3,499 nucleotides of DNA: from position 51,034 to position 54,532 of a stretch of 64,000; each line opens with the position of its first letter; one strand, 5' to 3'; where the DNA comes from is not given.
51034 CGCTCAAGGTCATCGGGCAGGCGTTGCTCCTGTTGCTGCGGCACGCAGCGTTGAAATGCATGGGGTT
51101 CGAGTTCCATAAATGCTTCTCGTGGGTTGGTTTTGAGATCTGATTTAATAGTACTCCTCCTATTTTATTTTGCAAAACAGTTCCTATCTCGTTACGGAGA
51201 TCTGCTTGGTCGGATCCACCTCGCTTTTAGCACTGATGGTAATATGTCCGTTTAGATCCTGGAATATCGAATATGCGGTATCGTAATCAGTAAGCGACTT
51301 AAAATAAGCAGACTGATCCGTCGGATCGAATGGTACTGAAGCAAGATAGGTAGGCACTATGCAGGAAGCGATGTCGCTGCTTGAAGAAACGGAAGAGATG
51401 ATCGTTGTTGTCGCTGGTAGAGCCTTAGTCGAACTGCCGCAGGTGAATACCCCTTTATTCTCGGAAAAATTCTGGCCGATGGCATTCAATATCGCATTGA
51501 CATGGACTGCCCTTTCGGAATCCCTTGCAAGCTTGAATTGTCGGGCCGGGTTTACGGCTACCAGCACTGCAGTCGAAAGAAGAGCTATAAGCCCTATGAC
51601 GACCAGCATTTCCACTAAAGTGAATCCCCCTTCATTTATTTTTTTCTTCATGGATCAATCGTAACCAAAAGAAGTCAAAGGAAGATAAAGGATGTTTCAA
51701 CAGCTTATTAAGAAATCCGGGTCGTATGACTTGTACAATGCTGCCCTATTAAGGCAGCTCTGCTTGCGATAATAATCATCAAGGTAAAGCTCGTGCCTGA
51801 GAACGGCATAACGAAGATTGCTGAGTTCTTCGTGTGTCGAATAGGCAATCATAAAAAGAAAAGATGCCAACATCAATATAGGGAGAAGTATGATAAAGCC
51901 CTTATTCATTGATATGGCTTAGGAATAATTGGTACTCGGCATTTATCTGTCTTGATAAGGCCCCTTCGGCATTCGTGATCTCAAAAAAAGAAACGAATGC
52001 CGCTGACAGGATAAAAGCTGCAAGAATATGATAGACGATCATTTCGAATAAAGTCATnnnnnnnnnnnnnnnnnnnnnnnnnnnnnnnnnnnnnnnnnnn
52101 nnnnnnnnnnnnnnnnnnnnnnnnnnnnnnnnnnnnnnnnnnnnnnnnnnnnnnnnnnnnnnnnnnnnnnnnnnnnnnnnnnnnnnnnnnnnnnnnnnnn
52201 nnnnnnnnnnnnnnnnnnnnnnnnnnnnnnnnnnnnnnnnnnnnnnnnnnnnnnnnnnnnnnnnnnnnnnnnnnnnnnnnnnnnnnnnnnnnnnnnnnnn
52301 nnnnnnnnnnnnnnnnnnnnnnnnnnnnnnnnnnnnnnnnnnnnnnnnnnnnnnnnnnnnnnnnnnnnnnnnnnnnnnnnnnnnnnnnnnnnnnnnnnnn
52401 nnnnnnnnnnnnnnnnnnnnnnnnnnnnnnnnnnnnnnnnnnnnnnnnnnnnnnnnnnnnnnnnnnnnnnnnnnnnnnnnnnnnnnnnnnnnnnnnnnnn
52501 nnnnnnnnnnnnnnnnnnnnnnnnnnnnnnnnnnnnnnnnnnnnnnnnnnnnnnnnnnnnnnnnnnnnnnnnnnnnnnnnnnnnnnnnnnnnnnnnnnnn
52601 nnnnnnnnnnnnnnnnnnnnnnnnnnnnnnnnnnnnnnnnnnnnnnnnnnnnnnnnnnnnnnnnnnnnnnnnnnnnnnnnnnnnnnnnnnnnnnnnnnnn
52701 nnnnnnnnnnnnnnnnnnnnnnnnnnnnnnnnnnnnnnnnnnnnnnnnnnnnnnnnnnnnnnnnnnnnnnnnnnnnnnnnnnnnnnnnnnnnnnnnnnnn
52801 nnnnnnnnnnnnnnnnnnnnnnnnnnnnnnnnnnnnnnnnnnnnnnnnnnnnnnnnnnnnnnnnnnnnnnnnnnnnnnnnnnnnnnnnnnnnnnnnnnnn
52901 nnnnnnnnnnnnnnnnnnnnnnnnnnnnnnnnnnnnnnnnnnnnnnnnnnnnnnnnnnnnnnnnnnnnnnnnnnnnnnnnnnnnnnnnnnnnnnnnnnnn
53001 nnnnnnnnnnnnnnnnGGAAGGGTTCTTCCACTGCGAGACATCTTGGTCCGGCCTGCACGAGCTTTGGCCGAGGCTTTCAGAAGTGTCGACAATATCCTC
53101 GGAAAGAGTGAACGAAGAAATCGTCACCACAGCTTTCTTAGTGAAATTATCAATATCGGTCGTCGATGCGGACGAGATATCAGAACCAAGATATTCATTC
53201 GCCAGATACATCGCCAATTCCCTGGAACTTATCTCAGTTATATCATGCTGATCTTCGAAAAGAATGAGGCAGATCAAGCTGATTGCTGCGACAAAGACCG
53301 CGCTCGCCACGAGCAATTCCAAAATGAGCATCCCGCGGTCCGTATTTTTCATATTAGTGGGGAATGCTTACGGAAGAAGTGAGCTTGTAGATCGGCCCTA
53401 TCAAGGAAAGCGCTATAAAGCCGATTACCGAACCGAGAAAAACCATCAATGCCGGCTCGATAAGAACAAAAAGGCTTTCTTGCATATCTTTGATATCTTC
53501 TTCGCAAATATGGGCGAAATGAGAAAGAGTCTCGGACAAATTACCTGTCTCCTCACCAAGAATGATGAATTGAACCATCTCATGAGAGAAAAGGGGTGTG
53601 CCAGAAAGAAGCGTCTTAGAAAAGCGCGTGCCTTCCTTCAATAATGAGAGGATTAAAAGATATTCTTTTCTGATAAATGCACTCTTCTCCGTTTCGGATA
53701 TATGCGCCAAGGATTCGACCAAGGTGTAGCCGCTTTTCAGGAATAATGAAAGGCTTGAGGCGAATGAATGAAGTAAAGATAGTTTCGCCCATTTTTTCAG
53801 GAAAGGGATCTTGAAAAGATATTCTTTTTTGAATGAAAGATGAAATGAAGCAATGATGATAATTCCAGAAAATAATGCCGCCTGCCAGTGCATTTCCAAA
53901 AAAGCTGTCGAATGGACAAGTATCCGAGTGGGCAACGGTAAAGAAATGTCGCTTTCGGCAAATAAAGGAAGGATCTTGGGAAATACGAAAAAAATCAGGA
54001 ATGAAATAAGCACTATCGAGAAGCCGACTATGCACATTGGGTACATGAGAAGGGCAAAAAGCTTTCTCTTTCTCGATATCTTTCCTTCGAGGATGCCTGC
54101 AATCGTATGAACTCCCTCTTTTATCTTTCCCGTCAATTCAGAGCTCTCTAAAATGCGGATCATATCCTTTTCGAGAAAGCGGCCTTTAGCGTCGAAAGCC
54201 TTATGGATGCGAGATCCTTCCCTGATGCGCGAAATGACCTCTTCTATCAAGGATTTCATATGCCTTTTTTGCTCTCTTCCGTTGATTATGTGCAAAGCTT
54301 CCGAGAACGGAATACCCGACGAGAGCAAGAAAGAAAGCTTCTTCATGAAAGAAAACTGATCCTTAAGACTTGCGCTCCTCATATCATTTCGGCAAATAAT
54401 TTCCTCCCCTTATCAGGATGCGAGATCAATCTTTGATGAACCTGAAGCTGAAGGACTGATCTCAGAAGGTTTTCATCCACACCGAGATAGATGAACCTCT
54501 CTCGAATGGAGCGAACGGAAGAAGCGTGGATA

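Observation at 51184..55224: Type IV pilus operon encoding a prepilin-like LVIVD beta-propeller protein, a candidate tip adhesin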

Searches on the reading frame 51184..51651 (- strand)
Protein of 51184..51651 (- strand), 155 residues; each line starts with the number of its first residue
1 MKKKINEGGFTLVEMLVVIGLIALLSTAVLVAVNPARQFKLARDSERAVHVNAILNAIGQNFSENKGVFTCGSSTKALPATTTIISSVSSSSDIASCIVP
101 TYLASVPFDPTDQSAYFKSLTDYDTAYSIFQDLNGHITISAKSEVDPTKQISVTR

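Call 3: search_protein_families(library=pfam, proteins=[window:51184-51651:-], max_evalue=1)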
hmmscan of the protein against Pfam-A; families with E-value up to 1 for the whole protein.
window:51184-51651:- (155 aa): 2 families
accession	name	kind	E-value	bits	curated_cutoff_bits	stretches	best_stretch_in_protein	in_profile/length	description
PF07963.17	N_methyl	-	2.2e-06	27.4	21.2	1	6-30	3-27/27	Prokaryotic N-terminal methylation motif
PF21439.2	MxiC_C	-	0.11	13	27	1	83-133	44-91/95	Protein MxiC, C-terminal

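Call 4: search_protein_families(library=ncbifam, proteins=[window:51184-51651:-], max_evalue=1)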
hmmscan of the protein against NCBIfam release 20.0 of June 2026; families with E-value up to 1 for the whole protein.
window:51184-51651:- (155 aa): 14 families
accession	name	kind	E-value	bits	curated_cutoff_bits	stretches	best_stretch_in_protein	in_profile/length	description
TIGR01708.2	typeII_sec_gspH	equivalog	2e-06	27.9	80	1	8-47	2-42/169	type II secretion system minor pseudopilin GspH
TIGR02532.1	IV_pilin_GFxxxE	domain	5.9e-05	22.7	16.3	1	9-30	3-24/24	prepilin-type N-terminal cleavage/methylation domain-containing protein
NF007862.0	PRK10574.1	equivalog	0.00028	21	138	1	7-81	4-76/145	prepilin peptidase-dependent pilin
TIGR02596.1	TIGR02596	subfamily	0.00039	20.5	70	1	10-61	1-55/196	Verru_Chthon cassette protein D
NF041013.1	T4P_ComGE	equivalog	0.00041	20.4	49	1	9-49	5-45/83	competence type IV pilus minor pilin ComGE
TIGR01710.1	typeII_sec_gspG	equivalog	0.0011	19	88.85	1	9-114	2-98/134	type II secretion system major pseudopilin GspG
NF040999.1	pilin_ComGC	equivalog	0.0021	18.2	75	1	8-25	2-19/84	competence type IV pilus major pilin ComGC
NF040982.1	ComGD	equivalog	0.0026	18.1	70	1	9-35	3-29/139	competence type IV pilus minor pilin ComGD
NF047828.1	T3SSXpsI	equivalog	0.004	17.2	150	1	9-61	3-57/132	type II secretion system protein XpsI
NF007800.0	PRK10506.1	equivalog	0.0089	15.9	158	1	5-32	6-33/163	prepilin peptidase-dependent protein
TIGR01711.1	gspJ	equivalog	0.018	14.8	64.85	1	8-30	1-23/192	type II secretion system minor pseudopilin GspJ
TIGR01707.1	gspI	equivalog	0.028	14.9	44.35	1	9-37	1-29/101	type II secretion system minor pseudopilin GspI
NF041775.1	typeIV_PilA_Myxo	equivalog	0.054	13.5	400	1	8-65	11-66/214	type IV pilin protein PilA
NF047827.1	T3SSXpsH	equivalog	0.15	11.9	160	1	9-29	2-22/145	type II secretion system protein XpsH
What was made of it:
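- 51184..51651 (-): Presumed major pilin, 155 aa (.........|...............). Pfam N_methyl 2.2e-06 and TIGR02532 5.9e-05 (calls 3, 4).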

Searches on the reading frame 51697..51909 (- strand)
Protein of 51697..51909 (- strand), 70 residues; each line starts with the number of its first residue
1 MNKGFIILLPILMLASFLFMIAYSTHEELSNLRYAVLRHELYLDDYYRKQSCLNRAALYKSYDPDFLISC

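Call 3: search_protein_families(library=pfam, proteins=[window:51697-51909:-], max_evalue=1)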
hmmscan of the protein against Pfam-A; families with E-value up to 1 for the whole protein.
window:51697-51909:- (70 aa): 1 family
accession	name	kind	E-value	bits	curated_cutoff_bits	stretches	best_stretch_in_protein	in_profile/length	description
PF12698.13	ABC2_membrane_3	-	0.044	13.3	31.6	1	5-41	6-41/347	ABC-2 family transporter protein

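Call 4: search_protein_families(library=ncbifam, proteins=[window:51697-51909:-], max_evalue=1)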
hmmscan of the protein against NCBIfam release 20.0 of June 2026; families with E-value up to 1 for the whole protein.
window:51697-51909:- (70 aa): 0 families

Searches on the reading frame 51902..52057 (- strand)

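Call 3: search_protein_families(library=pfam, proteins=[window:51902-52057:-], max_evalue=1)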
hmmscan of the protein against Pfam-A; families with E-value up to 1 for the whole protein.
window:51902-52057:- (51 aa): 0 families

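Call 4: search_protein_families(library=ncbifam, proteins=[window:51902-52057:-], max_evalue=1)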
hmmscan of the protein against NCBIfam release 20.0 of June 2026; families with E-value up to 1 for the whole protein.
window:51902-52057:- (51 aa): 1 family
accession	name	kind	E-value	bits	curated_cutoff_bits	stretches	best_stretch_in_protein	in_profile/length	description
NF038293.1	permease_SagH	equivalog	0.034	13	450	1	3-29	19-45/370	SagH family ABC transporter permease subunit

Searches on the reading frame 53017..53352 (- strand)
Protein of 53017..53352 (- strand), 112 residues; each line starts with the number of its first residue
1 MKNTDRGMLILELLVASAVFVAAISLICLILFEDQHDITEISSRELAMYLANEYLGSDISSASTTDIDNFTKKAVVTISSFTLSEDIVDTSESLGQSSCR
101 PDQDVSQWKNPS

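Call 47: predict_structure(alignment_id=A3)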
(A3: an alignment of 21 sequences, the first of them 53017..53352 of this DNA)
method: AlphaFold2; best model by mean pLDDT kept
length: 112 residues; sequences in the alignment: 21
mean_pLDDT: 83.8   pTM: 0.46
mean pLDDT of the five models: 83.8, 82.2, 81.2, 78.3, 76.8
residues with pLDDT >= 90: 34; 70-90: 67; 50-70: 10; < 50: 1
segments of 3 or more residues with pLDDT < 50: none
pLDDT, mean of each block of 10 residues (from residue 1): 78 97 98 88 80 67 87 85 87 79 80 66
secondary structure, 60 per line:
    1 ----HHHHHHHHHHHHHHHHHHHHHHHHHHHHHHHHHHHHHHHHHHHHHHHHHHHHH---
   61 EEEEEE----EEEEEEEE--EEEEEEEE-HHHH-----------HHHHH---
elements in order: H5-57 E61-66 E71-78 E81-88 H90-93 H105-109

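Call 49: fold_search(model_id=the predicted structure, library=pdb)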
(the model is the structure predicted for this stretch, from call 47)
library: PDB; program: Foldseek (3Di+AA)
matches with E <= 10: 443; with E <= 0.001: 0
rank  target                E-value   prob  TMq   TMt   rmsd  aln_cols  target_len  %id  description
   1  9xps_1                2.2e-01  0.80  0.26  0.14   5.6        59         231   24  The neck structure of the Phage Phikz (released 2026-02-11)
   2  9xps_8                4.8e-01  0.63  0.26  0.15   5.3        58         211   24  The neck structure of the Phage Phikz (released 2026-02-11)
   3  9xps_5                4.8e-01  0.63  0.27  0.14   5.5        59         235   24  The neck structure of the Phage Phikz (released 2026-02-11)
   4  9e4w_S                5.5e-01  0.93  0.32  0.39   2.4        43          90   16  Structure of Bacillus phage SPO1 anti-CBASS 4 (Acb4) in complex with 3'3'-cGAMP (released 2025-01-29)
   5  9xps_6                5.8e-01  0.54  0.26  0.15   5.4        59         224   24  The neck structure of the Phage Phikz (released 2026-02-11)
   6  9e4w_O                6.2e-01  0.91  0.26  0.34   1.0        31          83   19  Structure of Bacillus phage SPO1 anti-CBASS 4 (Acb4) in complex with 3'3'-cGAMP (released 2025-01-29)
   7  7d8r_A                8.4e-01  0.20  0.23  0.15  16.9        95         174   14  MITF HLHLZ structure (released 2021-10-13)
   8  7d8r_B                8.4e-01  0.15  0.23  0.16  18.1       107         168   16  MITF HLHLZ structure (released 2021-10-13)
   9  8gdw_AAA              9.5e-01  0.51  0.29  0.31   4.3        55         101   16  Crystal structure of Domain Related to Iron (DRI) from cyanobacteria (released 2024-03-13)
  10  9e4w_K                1.0e+00  0.77  0.29  0.35   2.4        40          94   18  Structure of Bacillus phage SPO1 anti-CBASS 4 (Acb4) in complex with 3'3'-cGAMP (released 2025-01-29)
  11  8zxq                  1.0e+00  0.51  0.30  0.34   4.2        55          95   16  Crystal structure of Ssr1698 in complex with heme b (released 2024-12-25)
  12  8zxr_A                1.0e+00  0.47  0.29  0.33   4.2        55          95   16  Crystal structure of Ssr1698 in complex with heme c (released 2024-12-25)
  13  5iwd                  1.1e+00  0.35  0.24  0.11   7.3        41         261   12  HCMV DNA polymerase subunit UL44 complex with a small molecule (released 2016-11-30)
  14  9r2l_G                1.2e+00  0.72  0.23  0.20   1.2        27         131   30  De novo designed N37 protein fold (released 2025-05-14)
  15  9e4w_M                1.3e+00  0.77  0.32  0.40   2.3        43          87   16  Structure of Bacillus phage SPO1 anti-CBASS 4 (Acb4) in complex with 3'3'-cGAMP (released 2025-01-29)
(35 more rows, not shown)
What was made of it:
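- On Type IV pilin (class III signal peptide protein): Foldseek against the PDB found nothing below E=0.2 (call 49).
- Tried and rejected: Foldseek of the cropped pilin module against the PDB found nothing significant (call 49).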

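Call 53: search_solved_structures(query=A3, max_evalue=10)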
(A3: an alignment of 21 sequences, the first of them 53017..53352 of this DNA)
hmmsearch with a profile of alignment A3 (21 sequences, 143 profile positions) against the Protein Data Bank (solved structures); distinct sequences matched with E-value up to 10: 18.
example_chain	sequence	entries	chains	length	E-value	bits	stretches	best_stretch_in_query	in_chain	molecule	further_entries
9egp_A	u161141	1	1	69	0.0033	20.6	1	3-41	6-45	Geopilin domain 1 protein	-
8tj2_C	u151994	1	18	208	0.011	19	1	8-84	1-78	Type IV major pilin protein PilA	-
7tgg_A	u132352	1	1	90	0.017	18.4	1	3-39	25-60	Geopilin domain 1 protein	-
9laa_A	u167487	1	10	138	0.03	17.5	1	1-28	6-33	Type IV pilin protein PilA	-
10lk_Q1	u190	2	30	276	0.11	15.7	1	19-73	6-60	Flagellar Coiling Protein B (FcpB) | Flagellar Coiling Protein FcpB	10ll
5g23_A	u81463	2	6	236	0.13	15.5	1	4-47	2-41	TYPE-IV LIKE PILIN TTHA1219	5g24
2hi2_A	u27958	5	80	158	0.2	14.9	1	8-88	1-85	Fimbrial protein | PilA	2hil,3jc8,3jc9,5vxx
9fqr_Qq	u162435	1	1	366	0.22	14.8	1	44-128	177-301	Zinc finger MYND-type containing 12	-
1ay2_A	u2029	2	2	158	0.28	14.4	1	8-88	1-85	TYPE 4 PILIN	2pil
8p3b_A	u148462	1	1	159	0.28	14.4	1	8-101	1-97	Fimbrial protein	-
8gyr_A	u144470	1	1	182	0.5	13.6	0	89-109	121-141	Leptospira Immunoglobulin-like protein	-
8gyr_B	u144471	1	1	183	0.54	13.5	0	89-109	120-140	LigA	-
3tvy_A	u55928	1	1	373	0.55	13.5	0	29-110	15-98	Cell wall surface anchor family protein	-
9sdp_BH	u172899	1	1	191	0.67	13.2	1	55-113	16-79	Small ribosomal subunit protein eS7z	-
3tw0_A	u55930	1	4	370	0.69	13.1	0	29-110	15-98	Cell wall surface anchor family protein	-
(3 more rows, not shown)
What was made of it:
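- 53182..53331 (-): alpha1 helix of the pilin module (mature residues M1..; Glu at +5 is residue 12). Profile hits to type IV pilins in the PDB, E 0.003-0.3 (call 53).
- Type IV pilins are the top PDB profile hits for the N-terminal module (call 53).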

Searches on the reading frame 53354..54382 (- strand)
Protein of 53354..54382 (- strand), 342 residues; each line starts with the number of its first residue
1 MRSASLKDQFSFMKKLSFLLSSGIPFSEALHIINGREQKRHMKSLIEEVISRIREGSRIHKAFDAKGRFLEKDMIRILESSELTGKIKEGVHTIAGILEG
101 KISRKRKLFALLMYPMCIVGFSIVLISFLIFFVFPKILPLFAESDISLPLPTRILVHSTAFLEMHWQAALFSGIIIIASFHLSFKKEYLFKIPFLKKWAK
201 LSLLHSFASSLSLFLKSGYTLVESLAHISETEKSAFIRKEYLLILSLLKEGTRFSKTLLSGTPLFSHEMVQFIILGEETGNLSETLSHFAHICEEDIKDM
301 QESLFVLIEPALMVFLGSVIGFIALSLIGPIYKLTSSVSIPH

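Call 3: search_protein_families(library=pfam, proteins=[window:53354-54382:-], max_evalue=1)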
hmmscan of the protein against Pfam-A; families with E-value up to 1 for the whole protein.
window:53354-54382:- (342 aa): 1 family
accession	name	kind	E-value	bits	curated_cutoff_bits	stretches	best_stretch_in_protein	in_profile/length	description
PF00482.28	T2SSF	-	1.7e-41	141.5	25.2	2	207-328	1-123/125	Type II secretion system (T2SS), protein F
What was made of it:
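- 53354..54382 (-): Platform protein (GspF/PilC/ComGB type), 342 aa. Pfam T2SSF 1.7e-41, two stretches (call 3).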

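Call 4: search_protein_families(library=ncbifam, proteins=[window:53354-54382:-], max_evalue=1)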
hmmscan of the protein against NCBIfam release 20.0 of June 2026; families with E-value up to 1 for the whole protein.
window:53354-54382:- (342 aa): 6 families
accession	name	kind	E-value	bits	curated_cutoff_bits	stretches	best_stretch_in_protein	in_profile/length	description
TIGR02120.1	GspF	equivalog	2e-49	168.9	424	1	4-338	60-401/401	type II secretion system inner membrane protein GspF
NF041012.2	T4P_ComGB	equivalog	2.4e-41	142.2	240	1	7-334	1-330/332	competence type IV pilus assembly protein ComGB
NF007861.0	PRK10573.1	equivalog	6.8e-41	140.6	401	1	7-338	59-398/401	protein transport protein HofC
NF052607.1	T4PiliAsmPilCThrm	equivalog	6.8e-35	120.9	700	1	2-339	61-405/406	type IV pilus assembly protein PilC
NF052606.1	T4PiliAsmPilCMyx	equivalog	1.5e-32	113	700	1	5-338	78-418/419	type IV pilus assembly protein PilC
NF047826.1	T3SSXpsF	equivalog_domain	2.9e-23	82.3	650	1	9-338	68-404/405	type II secretion system protein XpsF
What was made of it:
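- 53354..54382 (-): TIGR02120 GspF 2e-49 and ComGB 2.4e-41, both below the equivalog cut-offs (call 4).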
